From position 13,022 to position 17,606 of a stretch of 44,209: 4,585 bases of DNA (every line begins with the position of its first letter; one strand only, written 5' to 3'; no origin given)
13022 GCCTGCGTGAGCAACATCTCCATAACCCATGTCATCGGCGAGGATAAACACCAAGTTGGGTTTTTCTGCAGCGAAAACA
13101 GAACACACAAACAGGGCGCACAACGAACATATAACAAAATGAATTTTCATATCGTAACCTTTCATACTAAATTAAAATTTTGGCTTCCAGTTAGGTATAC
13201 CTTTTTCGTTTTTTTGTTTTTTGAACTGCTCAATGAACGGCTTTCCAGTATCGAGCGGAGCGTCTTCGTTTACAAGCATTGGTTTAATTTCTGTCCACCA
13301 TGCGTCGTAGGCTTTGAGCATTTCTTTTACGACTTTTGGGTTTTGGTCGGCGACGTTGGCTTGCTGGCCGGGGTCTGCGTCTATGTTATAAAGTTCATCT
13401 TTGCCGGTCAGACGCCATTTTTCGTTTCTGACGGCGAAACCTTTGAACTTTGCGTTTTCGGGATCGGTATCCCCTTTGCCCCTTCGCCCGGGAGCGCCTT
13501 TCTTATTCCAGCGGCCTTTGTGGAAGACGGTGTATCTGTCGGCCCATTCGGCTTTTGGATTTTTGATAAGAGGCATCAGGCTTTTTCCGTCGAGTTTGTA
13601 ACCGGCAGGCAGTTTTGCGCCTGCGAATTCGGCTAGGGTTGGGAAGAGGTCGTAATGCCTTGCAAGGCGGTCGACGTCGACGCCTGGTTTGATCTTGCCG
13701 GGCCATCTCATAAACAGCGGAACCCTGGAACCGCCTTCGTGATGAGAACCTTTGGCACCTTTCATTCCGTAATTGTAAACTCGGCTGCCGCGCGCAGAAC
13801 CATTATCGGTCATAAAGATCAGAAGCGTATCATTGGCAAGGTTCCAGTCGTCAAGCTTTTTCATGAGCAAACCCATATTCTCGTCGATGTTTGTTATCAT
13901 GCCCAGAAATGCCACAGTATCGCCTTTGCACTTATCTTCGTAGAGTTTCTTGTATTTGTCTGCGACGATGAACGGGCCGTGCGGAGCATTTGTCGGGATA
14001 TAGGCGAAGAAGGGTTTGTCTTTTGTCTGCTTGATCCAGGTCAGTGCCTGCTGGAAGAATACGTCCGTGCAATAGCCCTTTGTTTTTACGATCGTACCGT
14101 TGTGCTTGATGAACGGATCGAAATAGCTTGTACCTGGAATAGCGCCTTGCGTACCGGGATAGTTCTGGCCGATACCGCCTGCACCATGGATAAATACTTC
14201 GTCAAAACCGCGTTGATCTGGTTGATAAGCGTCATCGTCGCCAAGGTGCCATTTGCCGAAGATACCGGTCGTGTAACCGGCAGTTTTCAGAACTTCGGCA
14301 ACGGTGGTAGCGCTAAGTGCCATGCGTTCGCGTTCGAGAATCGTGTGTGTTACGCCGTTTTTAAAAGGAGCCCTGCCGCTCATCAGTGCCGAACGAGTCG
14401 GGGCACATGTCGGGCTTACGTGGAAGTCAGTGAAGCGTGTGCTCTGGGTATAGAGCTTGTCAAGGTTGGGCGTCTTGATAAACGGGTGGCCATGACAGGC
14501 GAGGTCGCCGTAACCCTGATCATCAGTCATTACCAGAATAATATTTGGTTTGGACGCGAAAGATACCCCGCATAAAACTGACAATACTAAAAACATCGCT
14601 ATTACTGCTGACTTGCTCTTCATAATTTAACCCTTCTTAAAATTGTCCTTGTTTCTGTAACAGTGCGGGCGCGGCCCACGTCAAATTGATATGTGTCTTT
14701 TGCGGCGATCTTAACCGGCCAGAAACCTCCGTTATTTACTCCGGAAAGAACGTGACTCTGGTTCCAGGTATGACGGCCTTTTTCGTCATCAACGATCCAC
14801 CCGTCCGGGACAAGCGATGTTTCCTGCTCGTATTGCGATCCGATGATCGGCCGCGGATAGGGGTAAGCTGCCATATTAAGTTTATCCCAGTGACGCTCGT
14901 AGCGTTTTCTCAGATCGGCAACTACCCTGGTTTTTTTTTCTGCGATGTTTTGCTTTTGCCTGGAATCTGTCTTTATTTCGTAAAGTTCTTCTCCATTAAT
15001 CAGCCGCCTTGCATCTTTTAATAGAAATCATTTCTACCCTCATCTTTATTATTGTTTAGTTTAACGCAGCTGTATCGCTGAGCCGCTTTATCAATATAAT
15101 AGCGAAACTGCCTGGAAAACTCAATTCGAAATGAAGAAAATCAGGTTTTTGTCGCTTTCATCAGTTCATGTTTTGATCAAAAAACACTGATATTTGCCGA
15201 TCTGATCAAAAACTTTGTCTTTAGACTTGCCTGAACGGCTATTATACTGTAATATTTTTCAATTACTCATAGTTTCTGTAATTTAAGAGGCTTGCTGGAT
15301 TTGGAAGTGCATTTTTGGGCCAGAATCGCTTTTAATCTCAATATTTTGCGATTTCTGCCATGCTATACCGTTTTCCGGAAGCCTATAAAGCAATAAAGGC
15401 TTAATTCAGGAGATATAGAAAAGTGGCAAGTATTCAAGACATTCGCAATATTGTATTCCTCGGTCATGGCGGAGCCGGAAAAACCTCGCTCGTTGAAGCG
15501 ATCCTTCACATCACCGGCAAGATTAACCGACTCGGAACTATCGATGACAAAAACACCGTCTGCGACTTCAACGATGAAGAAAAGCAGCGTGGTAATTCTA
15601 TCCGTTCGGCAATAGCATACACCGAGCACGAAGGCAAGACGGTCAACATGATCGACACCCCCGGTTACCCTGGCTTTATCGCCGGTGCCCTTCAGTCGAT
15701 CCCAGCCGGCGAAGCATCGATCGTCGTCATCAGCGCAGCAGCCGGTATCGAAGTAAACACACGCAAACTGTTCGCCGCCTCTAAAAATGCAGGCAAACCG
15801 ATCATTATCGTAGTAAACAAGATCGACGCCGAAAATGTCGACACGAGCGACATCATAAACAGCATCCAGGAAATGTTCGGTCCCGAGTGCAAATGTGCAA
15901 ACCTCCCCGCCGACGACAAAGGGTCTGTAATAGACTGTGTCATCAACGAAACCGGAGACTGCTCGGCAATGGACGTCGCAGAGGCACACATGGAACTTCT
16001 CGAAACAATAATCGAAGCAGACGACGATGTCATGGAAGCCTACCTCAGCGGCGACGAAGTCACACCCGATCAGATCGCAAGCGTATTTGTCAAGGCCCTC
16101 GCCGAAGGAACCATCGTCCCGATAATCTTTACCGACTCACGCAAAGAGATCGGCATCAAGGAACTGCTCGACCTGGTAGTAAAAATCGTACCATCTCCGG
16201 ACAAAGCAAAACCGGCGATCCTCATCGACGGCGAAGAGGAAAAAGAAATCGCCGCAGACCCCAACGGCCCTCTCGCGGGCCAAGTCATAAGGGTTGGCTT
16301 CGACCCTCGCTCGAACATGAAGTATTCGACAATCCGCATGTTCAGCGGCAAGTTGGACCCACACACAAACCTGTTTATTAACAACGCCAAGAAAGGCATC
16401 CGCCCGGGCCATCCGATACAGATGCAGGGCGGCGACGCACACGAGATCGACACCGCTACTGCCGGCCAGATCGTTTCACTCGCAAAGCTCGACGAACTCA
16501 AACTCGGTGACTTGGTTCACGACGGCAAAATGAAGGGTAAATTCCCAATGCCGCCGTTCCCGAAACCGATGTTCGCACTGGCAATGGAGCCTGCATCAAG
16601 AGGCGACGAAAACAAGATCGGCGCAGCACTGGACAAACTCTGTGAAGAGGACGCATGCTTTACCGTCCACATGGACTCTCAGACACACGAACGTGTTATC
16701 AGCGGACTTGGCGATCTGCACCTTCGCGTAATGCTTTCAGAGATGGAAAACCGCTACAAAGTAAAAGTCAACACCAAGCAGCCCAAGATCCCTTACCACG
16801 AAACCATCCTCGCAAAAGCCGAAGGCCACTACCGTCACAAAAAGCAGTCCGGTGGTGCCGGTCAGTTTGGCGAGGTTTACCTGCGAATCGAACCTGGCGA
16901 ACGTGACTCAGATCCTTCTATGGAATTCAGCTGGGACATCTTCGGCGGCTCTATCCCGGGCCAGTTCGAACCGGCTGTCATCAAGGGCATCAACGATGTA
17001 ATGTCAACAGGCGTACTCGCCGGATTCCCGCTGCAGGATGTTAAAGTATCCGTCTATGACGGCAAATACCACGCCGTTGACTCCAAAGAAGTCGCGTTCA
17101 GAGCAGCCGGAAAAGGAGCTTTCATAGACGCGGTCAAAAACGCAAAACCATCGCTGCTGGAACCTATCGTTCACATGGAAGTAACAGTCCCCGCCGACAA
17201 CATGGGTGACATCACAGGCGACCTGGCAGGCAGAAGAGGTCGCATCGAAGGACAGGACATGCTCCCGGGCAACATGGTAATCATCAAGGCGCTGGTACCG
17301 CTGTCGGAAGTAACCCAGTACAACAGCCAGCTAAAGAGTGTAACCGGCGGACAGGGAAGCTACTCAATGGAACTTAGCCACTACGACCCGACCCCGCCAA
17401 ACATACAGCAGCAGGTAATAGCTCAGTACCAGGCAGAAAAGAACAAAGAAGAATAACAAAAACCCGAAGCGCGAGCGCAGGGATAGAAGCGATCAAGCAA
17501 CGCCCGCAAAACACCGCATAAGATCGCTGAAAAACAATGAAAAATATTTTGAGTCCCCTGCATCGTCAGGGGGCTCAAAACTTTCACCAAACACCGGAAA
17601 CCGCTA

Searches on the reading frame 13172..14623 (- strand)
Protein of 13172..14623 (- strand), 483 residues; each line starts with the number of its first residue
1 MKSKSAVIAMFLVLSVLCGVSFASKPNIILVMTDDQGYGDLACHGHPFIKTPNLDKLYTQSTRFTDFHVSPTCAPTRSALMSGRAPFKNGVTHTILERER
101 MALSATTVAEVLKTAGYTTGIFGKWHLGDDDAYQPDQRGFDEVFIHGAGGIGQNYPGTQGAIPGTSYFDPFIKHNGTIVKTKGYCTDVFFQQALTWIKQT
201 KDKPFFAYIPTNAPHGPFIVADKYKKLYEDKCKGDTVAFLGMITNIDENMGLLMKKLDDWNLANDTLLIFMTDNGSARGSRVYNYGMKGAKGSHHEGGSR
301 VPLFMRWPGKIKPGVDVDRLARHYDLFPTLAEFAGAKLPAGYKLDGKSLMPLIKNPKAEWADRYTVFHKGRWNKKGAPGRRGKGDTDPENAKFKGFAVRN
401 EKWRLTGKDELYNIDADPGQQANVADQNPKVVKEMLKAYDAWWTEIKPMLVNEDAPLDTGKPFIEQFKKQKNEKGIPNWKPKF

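Call 63: search_protein_families(library=pfam, proteins=[window:13172-14623:-], max_evalue=0.001)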
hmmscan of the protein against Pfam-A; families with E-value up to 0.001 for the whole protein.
window:13172-14623:- (483 aa): 3 families
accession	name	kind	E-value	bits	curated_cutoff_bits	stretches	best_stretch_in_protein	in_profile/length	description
PF00884.28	Sulfatase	-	8.6e-57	193.2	25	1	26-335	1-300/301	Sulfatase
PF16347.10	SGSH_C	-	2.2e-12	47.8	29.3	1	295-429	12-136/154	N-sulphoglucosamine sulphohydrolase, C-terminal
PF01663.27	Phosphodiest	-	0.00014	22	23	0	240-281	185-228/342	Type I phosphodiesterase / nucleotide pyrophosphatase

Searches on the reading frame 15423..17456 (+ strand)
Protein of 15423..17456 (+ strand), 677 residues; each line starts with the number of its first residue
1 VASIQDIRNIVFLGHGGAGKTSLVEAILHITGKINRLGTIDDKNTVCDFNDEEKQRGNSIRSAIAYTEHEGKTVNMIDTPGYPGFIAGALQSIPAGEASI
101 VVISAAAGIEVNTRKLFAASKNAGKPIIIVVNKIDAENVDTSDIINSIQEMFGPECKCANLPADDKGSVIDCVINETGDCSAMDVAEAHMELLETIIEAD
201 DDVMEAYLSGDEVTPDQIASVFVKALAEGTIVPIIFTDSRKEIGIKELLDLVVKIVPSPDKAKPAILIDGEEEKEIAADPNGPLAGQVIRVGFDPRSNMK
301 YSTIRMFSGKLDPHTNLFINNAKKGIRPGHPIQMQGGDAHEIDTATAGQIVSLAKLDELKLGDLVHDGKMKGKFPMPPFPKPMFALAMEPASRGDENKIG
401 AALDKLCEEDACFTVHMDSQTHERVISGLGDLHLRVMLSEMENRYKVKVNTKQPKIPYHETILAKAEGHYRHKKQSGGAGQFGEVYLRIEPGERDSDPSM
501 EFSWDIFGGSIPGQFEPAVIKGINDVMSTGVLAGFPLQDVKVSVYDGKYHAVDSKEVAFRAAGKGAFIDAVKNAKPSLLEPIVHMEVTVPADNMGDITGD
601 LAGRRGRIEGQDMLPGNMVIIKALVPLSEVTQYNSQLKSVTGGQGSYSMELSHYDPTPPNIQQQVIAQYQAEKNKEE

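Call 63: search_protein_families(library=pfam, proteins=[window:15423-17456:+], max_evalue=0.001)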
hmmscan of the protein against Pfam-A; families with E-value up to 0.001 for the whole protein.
window:15423-17456:+ (677 aa): 8 families
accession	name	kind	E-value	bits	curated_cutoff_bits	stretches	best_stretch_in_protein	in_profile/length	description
PF00009.33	GTP_EFTU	-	4.9e-36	124.5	26.5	1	6-258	2-188/188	Elongation factor Tu GTP binding domain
PF03764.24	EFG_IV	-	1.6e-34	118.8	24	1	454-575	1-121/121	Elongation factor G, domain IV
PF00679.30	EFG_C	-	2.5e-28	98.4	27.9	1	578-664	2-88/89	Elongation factor G C-terminus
PF14492.12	EFG_III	-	2.5e-24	85.6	27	1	379-452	1-74/75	Elongation Factor G, domain III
PF22042.2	EF-G_D2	-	3.8e-08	33.8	27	1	284-365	2-81/84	Elongation factor G domain 2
PF01926.29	MMR_HSR1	-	8.8e-06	26.3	21.9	1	10-133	2-113/113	50S ribosome-binding GTPase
PF03193.22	RsgA_GTPase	-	0.00075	19.8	30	0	6-29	106-128/174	RsgA GTPase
PF16658.11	RF3_C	-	0.0008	19.7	40.1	0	376-463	4-90/132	Class II release factor RF3, C-terminal domain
